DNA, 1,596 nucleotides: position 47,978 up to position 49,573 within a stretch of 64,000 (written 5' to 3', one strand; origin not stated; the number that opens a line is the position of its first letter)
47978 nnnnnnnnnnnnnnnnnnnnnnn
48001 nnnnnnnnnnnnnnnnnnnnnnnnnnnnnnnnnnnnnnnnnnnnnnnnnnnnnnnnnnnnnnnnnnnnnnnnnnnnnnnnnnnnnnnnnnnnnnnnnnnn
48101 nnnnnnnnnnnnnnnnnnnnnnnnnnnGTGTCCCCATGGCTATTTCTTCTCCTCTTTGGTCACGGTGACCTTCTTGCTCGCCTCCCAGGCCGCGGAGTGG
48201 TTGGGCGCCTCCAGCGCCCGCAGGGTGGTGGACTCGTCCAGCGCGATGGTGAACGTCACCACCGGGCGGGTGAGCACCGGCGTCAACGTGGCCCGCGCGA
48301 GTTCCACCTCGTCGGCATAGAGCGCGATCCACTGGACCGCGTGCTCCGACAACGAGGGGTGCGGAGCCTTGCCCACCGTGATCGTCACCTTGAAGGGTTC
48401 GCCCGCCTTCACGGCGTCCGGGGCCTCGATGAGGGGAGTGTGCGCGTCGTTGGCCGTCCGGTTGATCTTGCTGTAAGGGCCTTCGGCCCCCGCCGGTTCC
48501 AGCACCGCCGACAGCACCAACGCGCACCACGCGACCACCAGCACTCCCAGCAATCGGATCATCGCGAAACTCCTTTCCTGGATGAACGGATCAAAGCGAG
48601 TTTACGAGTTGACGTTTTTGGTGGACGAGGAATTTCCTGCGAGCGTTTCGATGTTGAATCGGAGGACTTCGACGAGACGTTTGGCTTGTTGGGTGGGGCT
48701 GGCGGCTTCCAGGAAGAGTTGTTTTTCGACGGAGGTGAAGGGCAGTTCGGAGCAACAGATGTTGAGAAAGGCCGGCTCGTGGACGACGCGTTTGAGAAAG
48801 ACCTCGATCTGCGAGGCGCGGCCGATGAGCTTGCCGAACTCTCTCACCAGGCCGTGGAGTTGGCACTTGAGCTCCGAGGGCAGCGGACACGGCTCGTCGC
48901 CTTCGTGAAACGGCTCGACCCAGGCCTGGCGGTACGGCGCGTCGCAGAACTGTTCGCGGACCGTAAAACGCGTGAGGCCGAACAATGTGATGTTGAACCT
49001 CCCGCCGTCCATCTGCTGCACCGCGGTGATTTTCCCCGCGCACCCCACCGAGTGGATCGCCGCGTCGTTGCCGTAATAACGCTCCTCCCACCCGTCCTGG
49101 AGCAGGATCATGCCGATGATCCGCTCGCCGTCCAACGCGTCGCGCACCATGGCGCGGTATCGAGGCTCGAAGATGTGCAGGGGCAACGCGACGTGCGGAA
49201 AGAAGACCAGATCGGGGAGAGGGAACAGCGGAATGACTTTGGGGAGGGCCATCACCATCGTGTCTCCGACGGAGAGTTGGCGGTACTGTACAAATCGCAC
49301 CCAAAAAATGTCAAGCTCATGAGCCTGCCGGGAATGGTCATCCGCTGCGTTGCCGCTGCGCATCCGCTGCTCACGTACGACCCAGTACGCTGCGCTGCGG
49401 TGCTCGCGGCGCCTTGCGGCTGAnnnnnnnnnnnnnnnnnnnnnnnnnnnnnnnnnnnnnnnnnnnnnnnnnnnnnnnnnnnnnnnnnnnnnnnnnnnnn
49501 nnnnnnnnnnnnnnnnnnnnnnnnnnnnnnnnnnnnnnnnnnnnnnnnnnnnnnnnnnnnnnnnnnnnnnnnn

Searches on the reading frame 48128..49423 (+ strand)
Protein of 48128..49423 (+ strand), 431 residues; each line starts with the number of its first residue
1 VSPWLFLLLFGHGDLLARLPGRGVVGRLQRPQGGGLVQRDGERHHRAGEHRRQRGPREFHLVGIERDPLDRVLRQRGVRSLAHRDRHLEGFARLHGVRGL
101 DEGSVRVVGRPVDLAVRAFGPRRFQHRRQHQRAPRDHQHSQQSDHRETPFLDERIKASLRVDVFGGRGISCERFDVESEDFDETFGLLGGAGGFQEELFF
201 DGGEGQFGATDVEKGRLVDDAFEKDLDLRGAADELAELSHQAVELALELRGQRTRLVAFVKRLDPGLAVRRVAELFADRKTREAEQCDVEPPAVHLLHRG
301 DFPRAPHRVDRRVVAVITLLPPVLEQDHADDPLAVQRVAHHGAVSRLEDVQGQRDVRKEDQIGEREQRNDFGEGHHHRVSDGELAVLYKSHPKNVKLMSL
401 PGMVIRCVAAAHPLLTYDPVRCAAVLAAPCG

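Call 43: search_protein_families(library=pfam, proteins=[window:48128-49423:+], max_evalue=0.00001)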
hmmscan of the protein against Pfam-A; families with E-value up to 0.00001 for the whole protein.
window:48128-49423:+ (431 aa): 0 families

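Call 67: search_protein_families(library=pfam, proteins=[window:48128-49423:+], max_evalue=0.01)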
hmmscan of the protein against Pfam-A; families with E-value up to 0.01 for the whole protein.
window:48128-49423:+ (431 aa): 0 families
